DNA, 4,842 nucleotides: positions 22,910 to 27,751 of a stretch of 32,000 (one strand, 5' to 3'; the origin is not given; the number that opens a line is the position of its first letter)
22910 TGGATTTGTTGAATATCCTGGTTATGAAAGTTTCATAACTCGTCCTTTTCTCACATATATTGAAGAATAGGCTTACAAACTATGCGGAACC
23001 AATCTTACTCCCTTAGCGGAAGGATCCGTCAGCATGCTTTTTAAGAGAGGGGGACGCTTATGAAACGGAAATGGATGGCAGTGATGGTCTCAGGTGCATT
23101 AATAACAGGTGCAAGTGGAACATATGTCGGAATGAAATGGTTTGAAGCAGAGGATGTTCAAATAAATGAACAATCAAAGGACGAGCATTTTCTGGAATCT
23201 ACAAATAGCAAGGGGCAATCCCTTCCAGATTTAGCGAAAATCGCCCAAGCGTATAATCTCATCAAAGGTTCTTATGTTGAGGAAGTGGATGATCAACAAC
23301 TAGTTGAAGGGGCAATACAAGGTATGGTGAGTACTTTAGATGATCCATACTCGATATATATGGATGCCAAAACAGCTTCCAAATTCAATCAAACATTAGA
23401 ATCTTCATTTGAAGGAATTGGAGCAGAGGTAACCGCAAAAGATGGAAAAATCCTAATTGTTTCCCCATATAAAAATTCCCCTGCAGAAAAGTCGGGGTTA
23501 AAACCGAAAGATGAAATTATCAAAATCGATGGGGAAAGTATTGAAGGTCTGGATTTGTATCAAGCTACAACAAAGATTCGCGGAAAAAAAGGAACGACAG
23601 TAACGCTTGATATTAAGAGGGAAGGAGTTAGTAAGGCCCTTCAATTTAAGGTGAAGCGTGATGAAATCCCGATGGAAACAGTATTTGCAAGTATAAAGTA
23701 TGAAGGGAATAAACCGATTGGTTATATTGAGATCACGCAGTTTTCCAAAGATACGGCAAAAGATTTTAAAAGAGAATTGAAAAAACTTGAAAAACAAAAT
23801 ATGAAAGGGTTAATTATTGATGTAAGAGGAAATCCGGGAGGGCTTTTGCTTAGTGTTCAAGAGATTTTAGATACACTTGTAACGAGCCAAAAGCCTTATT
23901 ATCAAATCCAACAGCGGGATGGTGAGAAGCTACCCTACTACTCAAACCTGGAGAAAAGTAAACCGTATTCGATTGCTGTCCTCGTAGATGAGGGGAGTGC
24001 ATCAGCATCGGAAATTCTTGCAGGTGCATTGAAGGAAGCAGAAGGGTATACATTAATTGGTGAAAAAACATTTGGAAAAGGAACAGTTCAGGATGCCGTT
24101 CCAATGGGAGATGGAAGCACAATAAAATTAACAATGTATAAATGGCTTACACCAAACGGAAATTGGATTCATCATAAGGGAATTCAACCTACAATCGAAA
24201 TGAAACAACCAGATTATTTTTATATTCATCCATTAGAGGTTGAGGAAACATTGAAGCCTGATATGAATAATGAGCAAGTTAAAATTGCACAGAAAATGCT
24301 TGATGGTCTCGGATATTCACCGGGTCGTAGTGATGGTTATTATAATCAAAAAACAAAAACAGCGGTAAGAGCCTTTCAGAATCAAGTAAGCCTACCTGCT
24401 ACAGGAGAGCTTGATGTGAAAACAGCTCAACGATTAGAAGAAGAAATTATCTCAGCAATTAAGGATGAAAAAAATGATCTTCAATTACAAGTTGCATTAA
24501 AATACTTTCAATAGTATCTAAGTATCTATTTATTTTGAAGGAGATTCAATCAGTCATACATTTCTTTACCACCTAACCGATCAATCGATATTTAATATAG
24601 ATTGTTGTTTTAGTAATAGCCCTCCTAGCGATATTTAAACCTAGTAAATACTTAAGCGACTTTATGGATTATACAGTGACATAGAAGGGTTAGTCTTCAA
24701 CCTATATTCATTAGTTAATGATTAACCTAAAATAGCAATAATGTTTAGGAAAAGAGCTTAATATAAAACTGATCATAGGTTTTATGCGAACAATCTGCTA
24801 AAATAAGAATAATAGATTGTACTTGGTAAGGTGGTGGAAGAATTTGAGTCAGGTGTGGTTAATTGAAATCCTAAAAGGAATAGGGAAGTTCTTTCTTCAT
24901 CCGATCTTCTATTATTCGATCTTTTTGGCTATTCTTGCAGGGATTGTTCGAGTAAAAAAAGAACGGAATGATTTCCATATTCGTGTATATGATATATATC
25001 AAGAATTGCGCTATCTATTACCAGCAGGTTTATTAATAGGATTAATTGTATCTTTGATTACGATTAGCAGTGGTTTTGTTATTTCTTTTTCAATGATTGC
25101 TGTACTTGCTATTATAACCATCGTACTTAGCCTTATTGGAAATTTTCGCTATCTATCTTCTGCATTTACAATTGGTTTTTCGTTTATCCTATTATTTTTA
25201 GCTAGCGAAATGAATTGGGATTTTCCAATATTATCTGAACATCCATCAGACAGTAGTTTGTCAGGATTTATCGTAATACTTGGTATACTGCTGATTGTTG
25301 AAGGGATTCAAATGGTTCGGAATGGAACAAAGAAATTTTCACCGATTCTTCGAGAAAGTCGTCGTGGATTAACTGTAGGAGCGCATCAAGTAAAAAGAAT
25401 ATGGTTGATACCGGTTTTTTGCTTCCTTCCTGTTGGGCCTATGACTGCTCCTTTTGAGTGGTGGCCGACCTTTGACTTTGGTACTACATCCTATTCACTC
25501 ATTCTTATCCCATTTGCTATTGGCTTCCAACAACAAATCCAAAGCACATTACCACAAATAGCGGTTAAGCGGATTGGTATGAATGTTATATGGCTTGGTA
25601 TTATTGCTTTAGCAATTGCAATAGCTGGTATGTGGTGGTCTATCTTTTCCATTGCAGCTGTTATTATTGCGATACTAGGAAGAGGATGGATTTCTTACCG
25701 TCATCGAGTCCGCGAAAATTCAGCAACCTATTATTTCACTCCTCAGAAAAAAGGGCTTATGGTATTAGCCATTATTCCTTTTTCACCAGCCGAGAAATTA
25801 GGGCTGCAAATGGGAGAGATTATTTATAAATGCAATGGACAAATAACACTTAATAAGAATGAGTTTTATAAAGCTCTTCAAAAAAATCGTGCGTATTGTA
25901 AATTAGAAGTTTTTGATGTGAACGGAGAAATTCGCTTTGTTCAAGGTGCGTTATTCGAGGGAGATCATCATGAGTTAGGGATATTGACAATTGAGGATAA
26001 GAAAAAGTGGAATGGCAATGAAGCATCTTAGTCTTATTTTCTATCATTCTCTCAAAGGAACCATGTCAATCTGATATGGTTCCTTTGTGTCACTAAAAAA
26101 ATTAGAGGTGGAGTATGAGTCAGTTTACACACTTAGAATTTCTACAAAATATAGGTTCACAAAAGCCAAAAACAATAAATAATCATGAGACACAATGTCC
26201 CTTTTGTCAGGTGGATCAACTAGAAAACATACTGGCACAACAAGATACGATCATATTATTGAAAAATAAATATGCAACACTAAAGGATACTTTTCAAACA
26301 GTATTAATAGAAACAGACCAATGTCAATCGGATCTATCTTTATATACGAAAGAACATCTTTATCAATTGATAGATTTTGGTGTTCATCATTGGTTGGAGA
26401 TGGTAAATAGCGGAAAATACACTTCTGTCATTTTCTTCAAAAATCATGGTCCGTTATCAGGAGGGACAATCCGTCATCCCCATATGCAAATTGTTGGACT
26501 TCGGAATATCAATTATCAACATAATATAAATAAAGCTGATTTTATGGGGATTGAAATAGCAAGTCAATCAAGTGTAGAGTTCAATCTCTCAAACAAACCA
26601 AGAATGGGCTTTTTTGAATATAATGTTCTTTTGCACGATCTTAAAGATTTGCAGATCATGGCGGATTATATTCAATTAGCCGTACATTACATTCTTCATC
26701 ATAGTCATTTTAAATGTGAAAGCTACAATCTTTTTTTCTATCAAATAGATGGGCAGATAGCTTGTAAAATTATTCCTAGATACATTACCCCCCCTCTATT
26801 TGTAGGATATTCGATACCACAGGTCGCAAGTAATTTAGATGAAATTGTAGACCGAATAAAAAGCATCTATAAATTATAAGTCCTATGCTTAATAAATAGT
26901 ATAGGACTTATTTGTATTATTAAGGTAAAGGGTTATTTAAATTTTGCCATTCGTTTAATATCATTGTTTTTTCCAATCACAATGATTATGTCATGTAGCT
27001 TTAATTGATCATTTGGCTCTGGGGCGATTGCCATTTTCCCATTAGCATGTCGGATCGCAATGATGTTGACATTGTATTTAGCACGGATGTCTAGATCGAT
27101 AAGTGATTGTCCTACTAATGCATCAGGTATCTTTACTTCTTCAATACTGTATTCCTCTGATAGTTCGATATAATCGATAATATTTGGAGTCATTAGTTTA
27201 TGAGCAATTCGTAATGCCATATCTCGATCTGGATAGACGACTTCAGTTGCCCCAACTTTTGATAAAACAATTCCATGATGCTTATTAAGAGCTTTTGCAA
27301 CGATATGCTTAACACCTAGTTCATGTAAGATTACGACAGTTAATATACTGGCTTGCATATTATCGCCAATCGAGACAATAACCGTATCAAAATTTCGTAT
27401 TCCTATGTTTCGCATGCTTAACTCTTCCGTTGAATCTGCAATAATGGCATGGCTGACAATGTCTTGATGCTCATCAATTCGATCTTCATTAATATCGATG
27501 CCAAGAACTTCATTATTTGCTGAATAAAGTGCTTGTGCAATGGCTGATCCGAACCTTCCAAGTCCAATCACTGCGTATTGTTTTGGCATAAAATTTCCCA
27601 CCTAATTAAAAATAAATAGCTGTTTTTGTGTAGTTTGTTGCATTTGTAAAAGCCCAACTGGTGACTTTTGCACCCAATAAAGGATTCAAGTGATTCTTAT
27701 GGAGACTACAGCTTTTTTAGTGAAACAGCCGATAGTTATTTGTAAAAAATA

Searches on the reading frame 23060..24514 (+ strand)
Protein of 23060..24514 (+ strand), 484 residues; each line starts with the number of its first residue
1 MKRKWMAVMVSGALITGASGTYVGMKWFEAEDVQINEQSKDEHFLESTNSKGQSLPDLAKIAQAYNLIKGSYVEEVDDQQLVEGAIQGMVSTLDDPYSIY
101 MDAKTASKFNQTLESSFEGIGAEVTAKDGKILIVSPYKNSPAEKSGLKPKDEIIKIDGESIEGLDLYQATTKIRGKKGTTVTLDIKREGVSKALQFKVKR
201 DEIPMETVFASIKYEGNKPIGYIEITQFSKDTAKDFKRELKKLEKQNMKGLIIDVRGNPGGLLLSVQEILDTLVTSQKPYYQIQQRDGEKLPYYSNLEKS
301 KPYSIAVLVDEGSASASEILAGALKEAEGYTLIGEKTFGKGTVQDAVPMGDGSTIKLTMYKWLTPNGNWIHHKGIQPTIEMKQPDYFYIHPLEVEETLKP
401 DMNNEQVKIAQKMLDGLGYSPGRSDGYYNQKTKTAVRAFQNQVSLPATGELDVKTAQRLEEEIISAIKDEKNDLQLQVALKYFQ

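Call 18: search_protein_families(library=pfam, proteins=[window:23060-24514:+])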
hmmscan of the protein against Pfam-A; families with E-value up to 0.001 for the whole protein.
window:23060-24514:+ (484 aa): 6 families
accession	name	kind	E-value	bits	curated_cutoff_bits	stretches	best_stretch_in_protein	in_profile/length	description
PF03572.23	Peptidase_S41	-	2e-54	184.1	24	1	220-380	2-164/165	Peptidase family S41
PF22694.1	CtpB_N-like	-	1.4e-31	109.2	27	1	14-105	1-85/85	Activating protease CtpB N-terminal domain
PF01471.23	PG_binding_1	-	2.1e-15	57.1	23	1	404-459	2-57/57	Putative peptidoglycan binding domain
PF13180.12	PDZ_2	-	5.4e-13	49.5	27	1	119-197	2-79/80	PDZ domain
PF00595.29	PDZ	-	3.2e-10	40.7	23.2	1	118-185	10-80/81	PDZ domain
PF17820.7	PDZ_6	-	1.1e-08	35.1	27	1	133-187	2-54/54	PDZ domain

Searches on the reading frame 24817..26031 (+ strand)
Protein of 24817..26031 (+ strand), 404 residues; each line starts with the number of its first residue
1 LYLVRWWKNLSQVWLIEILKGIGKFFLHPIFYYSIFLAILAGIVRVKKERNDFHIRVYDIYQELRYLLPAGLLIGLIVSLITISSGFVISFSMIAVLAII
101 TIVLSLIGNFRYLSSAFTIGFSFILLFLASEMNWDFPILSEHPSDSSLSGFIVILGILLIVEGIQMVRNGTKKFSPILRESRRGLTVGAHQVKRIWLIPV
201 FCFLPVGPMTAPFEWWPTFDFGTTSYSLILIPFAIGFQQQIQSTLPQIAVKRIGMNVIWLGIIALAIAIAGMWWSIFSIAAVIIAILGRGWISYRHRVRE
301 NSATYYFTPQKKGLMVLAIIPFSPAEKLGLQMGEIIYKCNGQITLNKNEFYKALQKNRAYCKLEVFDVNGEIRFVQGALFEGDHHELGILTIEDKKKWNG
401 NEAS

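Call 18: search_protein_families(library=pfam, proteins=[window:24817-26031:+])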
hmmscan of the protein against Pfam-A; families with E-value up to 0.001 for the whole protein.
window:24817-26031:+ (404 aa): 1 family
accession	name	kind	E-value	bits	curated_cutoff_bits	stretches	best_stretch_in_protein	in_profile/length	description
PF17820.7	PDZ_6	-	5.7e-06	26.4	27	1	316-356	2-43/54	PDZ domain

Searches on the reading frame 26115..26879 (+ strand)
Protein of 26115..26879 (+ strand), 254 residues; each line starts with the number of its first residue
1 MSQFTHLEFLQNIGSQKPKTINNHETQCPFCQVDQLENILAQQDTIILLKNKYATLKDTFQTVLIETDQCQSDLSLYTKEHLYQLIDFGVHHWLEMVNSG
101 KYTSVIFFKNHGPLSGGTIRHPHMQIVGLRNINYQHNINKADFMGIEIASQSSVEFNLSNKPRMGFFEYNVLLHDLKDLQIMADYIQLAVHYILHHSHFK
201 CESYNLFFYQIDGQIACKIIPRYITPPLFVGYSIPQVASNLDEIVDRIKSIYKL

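Call 18: search_protein_families(library=pfam, proteins=[window:26115-26879:+])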
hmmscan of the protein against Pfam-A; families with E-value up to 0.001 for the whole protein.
window:26115-26879:+ (254 aa): 2 families
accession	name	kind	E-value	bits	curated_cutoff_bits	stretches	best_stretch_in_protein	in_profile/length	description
PF16285.10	DUF4931_N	-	5.3e-59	198.2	24.1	1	9-132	1-124/124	Domain of unknown function (DUF4931) N-terminal domain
PF20956.2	DUF4931_C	-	2.2e-47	160.3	28.6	1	136-252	2-118/119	Domain of unknown function (DUF4931) C-terminal domain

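Call 34: find_encoding_contigs(protein=window:26115-26879:+, flank=10000, max_places=6)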
Protein window:26115-26879:+ (254 aa): 13 contigs read that carry it; 6 places shown.
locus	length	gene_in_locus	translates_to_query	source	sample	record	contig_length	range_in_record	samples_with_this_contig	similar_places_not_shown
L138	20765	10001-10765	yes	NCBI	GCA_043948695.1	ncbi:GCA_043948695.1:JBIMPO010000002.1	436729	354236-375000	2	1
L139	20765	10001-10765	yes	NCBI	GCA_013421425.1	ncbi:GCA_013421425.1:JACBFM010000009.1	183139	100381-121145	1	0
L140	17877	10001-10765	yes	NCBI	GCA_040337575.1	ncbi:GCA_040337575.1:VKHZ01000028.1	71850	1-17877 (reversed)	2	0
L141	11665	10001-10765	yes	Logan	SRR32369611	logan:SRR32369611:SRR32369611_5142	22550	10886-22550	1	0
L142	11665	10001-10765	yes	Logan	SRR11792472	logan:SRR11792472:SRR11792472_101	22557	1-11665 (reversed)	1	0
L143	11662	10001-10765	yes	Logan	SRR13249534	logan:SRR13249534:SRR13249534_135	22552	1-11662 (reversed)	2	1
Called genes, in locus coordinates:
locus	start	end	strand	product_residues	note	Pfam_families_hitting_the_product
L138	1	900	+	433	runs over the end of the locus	PF24568:CC_PcsB, PF01551:Peptidase_M23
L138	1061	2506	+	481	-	PF13396:PLDc_N, PF13091:PLDc_2, PF00614:PLDc (weak), PF13091:PLDc_2, PF00614:PLDc (weak)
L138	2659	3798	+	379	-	PF01053:Cys_Met_Meta_PP, PF06838:Met_gamma_lyase (weak)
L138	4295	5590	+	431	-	PF01053:Cys_Met_Meta_PP, PF01041:DegT_DnrJ_EryC1, PF00266:Aminotran_5 (weak)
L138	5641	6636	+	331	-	PF01408:GFO_IDH_MocA (weak), PF03447:NAD_binding_3, PF00742:Homoserine_dh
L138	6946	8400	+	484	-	PF22694:CtpB_N-like, PF00595:PDZ, PF13180:PDZ_2, PF17820:PDZ_6, PF03572:Peptidase_S41, PF01471:PG_binding_1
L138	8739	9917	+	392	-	PF17820:PDZ_6 (weak)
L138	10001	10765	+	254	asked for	PF16285:DUF4931_N, PF20956:DUF4931_C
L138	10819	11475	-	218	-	PF02254:TrkA_N, PF03446:NAD_binding_2 (faint), PF02080:TrkA_C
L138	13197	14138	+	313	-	PF01156:IU_nuc_hydro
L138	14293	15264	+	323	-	PF00903:Glyoxalase, PF13669:Glyoxalase_4 (faint), PF00903:Glyoxalase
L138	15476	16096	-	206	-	PF01613:Flavin_Reduct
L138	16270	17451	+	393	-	PF13527:Acetyltransf_9, PF00583:Acetyltransf_1, PF13508:Acetyltransf_7 (weak), PF17668:Acetyltransf_17, PF13530:SCP2_2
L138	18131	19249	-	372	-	PF07454:SpoIIP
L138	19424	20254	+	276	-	PF02673:BacA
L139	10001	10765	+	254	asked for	PF16285:DUF4931_N, PF20956:DUF4931_C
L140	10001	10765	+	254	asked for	PF16285:DUF4931_N, PF20956:DUF4931_C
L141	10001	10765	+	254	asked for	PF16285:DUF4931_N, PF20956:DUF4931_C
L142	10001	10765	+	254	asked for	PF16285:DUF4931_N, PF20956:DUF4931_C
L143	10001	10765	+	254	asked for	PF16285:DUF4931_N, PF20956:DUF4931_C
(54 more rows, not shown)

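Call 38: find_homologous_proteins(query=window:26115-26879:+, max_evalue=1e-40)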
Query window:26115-26879:+ (254 aa): 811 proteins with E <= 1e-40 among 922 candidates; the best 120 are listed.
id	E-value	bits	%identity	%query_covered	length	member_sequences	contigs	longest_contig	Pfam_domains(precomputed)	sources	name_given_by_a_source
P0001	7.2e-169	578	100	100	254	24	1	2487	PF16285.11,PF20956.3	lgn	-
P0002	3.1e-119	415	71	99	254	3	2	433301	PF16285.11,PF20956.3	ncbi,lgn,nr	ncbi:DUF4931 domain-containing protein [Heyndrickxia sporothermodurans]|nr:DUF4931 domain-containing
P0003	4.9e-100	352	60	99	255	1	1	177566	PF16285.11,PF20956.3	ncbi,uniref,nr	ncbi:DUF4931 domain-containing protein [Pseudalkalibacillus caeni]|uniref:DUF4931 domain-containing 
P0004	1.6e-99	351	60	98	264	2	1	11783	PF16285.11,PF20956.3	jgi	jgi:galactose-1-phosphate uridylyltransferase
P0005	3.7e-99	349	59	99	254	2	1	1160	PF16285.11,PF20956.3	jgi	jgi:galactose-1-phosphate uridylyltransferase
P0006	4.1e-99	349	60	99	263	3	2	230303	PF16285.11,PF20956.3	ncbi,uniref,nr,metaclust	ncbi:DUF4931 domain-containing protein [Brevibacillus massiliensis]|uniref:DUF4931 domain-containing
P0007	6.2e-99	349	58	98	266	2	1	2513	PF16285.11,PF20956.3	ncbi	ncbi:MAG: DUF4931 domain-containing protein [Tumebacillaceae bacterium]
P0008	1.4e-98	348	61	96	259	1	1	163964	PF16285.11,PF20956.3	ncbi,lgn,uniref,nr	ncbi:DUF4931 domain-containing protein [Peribacillus saganii]|uniref:DUF4931 domain-containing prote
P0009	2.3e-98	347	59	98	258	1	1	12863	PF16285.11,PF20956.3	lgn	-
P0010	3.2e-98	346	59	99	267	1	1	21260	PF16285.11,PF20956.3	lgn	-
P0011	3.5e-98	346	60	97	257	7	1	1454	PF16285.11,PF20956.3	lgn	-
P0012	4.6e-98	346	57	99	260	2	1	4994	PF16285.11,PF20956.3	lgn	-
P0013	1.3e-97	344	57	99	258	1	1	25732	PF16285.11,PF20956.3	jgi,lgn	jgi:ATP adenylyltransferase/5',5'''-P-1,P-4-tetraphosphate phosphorylase II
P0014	1.9e-97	344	60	98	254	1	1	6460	PF16285.11,PF20956.3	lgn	-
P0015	5.0e-97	342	57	97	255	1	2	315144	PF16285.11,PF20956.3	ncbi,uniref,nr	ncbi:DUF4931 domain-containing protein [Peribacillus cavernae]|uniref:DUF4931 domain-containing prot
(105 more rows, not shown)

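Call 39: find_encoding_contigs(protein=P0002, flank=10000, max_places=2)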
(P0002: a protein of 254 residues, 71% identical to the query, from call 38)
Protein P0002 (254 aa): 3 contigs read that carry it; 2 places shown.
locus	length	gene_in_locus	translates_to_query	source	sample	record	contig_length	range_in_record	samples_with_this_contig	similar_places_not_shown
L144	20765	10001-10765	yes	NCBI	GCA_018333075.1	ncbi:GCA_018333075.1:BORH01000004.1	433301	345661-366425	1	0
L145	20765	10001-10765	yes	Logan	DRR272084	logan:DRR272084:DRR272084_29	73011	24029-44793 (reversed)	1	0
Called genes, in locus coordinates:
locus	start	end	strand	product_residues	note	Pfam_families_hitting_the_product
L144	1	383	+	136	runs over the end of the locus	PF00571:CBS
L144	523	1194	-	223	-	PF02254:TrkA_N, PF02080:TrkA_C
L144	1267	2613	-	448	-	PF02386:TrkH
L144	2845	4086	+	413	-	PF13439:Glyco_transf_4, PF13579:Glyco_trans_4_4, PF00534:Glycos_transf_1, PF13692:Glyco_trans_1_4, PF26337:Gtf3_C (weak)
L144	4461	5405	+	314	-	PF00534:Glycos_transf_1, PF13692:Glyco_trans_1_4, PF13524:Glyco_trans_1_2 (weak), PF26337:Gtf3_C (weak)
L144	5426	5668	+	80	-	-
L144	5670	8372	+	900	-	PF13524:Glyco_trans_1_2 (weak), PF00535:Glycos_transf_2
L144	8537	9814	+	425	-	PF03721:UDPG_MGDP_dh_N, PF00984:UDPG_MGDP_dh, PF03720:UDPG_MGDP_dh_C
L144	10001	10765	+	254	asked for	PF16285:DUF4931_N, PF20956:DUF4931_C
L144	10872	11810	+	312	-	PF01156:IU_nuc_hydro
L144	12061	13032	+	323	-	PF00903:Glyoxalase (weak)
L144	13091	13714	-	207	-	PF01613:Flavin_Reduct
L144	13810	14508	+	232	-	PF12840:HTH_20, PF01022:HTH_5 (weak), PF12802:MarR_2 (faint)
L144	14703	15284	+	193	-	PF01596:Methyltransf_3, PF13847:Methyltransf_31 (weak), PF08241:Methyltransf_11 (weak), PF13578:Methyltransf_24, PF13649:Methyltransf_25 (weak)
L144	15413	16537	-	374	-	PF07454:SpoIIP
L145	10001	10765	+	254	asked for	PF16285:DUF4931_N, PF20956:DUF4931_C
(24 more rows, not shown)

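Call 63: list_cluster_members(proteins=[window:26115-26879:+, window:23060-24514:+])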
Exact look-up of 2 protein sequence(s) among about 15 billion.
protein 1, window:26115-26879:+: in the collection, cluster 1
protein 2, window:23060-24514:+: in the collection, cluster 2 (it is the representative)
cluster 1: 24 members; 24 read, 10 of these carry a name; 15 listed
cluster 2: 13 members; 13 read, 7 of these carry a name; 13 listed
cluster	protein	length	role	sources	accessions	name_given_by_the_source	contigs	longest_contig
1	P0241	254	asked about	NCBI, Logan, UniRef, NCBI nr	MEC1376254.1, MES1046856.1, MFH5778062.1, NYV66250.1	DUF4931 domain-containing protein [Heyndrickxia oleronia] | DUF4931 domain-containing protein n=1 Tax=Heyndrickxia oleronia TaxID=38875 ...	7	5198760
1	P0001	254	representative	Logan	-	-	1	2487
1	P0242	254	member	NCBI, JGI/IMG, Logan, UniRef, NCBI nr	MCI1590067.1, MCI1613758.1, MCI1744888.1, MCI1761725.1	DUF4931 domain-containing protein [Heyndrickxia oleronia] | galactose-1-phosphate uridylyltransferase | DUF4931 domain-containing protein n=1 Tax=Heyndrickxia oleronia TaxID=38875 ...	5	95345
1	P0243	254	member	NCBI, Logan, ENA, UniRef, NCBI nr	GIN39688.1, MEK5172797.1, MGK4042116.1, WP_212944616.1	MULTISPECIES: DUF4931 domain-containing protein [Heyndrickxia] | DUF4931 domain-containing protein n=1 Tax=Heyndrickxia TaxID=2837504 RepID=UPI001B186EF9 | DUF4931 domain-containing protein [Heyndrickxia oleronia]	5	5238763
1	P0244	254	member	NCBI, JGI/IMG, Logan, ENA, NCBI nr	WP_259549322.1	galactose-1-phosphate uridylyltransferase | DUF4931 domain-containing protein [Heyndrickxia oleronia]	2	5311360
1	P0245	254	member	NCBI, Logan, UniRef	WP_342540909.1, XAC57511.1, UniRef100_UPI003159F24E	DUF4931 domain-containing protein [Heyndrickxia sp. FSL K6-6286] | DUF4931 domain-containing protein n=1 Tax=Heyndrickxia sp. FSL K6-6286 TaxID=2921510 ...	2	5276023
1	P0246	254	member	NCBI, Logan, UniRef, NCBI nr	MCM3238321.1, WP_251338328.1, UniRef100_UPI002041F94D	DUF4931 domain-containing protein [Heyndrickxia oleronia] | DUF4931 domain-containing protein n=1 Tax=Heyndrickxia oleronia TaxID=38875 ...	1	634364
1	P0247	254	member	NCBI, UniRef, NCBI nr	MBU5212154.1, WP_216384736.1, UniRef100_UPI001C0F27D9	DUF4931 domain-containing protein [Heyndrickxia oleronia] | DUF4931 domain-containing protein n=1 Tax=Heyndrickxia oleronia TaxID=38875 ...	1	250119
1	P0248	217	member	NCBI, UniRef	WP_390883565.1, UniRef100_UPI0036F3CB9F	DUF4931 domain-containing protein [Heyndrickxia oleronia] | DUF4931 domain-containing protein n=1 Tax=Heyndrickxia oleronia TaxID=38875 ...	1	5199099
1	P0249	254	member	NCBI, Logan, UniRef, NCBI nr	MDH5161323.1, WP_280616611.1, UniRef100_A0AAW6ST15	DUF4931 domain-containing protein [Heyndrickxia oleronia] | DUF4931 domain-containing protein n=1 Tax=Heyndrickxia oleronia TaxID=38875 ...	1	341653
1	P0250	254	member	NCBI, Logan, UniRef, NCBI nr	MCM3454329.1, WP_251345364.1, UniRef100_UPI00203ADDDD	DUF4931 domain-containing protein [Heyndrickxia oleronia] | DUF4931 domain-containing protein n=1 Tax=Heyndrickxia oleronia TaxID=38875 ...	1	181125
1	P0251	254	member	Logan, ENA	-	-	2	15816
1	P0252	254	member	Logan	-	-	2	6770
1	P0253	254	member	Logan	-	-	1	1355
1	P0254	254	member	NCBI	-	-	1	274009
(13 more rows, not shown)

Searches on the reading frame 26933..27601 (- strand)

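Call 18: search_protein_families(library=pfam, proteins=[window:26933-27601:-])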
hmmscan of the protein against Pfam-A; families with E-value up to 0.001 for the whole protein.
window:26933-27601:- (222 aa): 6 families
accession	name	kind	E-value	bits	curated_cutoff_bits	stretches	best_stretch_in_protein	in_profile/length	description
PF02254.24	TrkA_N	-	8.5e-27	94.2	23.8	1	9-124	1-116/116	TrkA-N domain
PF02080.26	TrkA_C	-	5.3e-14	52.3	27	1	155-221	3-69/71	TrkA-C domain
PF03446.21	NAD_binding_2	-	1.6e-05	25.4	21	1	9-85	2-70/161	NAD binding domain of 6-phosphogluconate dehydrogenase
PF02737.24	3HCDH_N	-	0.00016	22.1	22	1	10-53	3-46/180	3-hydroxyacyl-CoA dehydrogenase, NAD binding domain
PF03807.23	F420_oxidored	-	0.00028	21.9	21.6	1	9-61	2-56/94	NADP oxidoreductase coenzyme F420-dependent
PF03721.20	UDPG_MGDP_dh_N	-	0.00063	19.8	27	1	9-66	3-59/187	UDP-glucose/GDP-mannose dehydrogenase family, NAD binding domain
